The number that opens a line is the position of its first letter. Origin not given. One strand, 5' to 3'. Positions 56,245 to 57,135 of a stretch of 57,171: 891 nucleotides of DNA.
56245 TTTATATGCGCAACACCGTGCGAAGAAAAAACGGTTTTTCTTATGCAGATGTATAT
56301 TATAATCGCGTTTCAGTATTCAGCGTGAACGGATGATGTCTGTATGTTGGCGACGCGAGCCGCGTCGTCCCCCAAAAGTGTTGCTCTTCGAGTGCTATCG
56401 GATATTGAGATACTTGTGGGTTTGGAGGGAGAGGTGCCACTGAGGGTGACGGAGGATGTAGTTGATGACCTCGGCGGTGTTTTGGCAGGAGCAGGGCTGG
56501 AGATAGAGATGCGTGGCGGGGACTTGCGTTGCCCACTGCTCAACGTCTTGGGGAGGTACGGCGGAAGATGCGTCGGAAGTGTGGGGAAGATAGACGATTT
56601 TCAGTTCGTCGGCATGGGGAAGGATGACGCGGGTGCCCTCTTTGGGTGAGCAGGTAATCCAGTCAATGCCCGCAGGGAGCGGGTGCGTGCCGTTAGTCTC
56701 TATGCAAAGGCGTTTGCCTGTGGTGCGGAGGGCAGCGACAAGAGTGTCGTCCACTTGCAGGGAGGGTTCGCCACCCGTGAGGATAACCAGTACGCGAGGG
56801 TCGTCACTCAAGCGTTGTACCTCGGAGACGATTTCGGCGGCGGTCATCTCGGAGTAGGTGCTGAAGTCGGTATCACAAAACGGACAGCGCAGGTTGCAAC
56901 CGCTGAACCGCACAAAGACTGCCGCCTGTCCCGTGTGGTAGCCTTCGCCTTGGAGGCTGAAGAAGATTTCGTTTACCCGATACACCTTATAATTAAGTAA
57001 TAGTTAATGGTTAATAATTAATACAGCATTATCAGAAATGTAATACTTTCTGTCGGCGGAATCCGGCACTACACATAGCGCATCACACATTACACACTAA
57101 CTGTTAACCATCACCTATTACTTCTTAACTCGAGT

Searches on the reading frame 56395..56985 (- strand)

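Call 77: search_protein_families(library=pfam, proteins=[window:56395-56985:-], max_evalue=0.01)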
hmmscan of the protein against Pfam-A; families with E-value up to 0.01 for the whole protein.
window:56395-56985:- (196 aa): 2 families
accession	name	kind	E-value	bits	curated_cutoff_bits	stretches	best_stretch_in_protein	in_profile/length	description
PF04055.27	Radical_SAM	-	2.3e-14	54.3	29.5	1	27-117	4-112/166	Radical SAM superfamily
PF13353.11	Fer4_12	-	4.3e-05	24.3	22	1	12-94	2-81/137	4Fe-4S single cluster domain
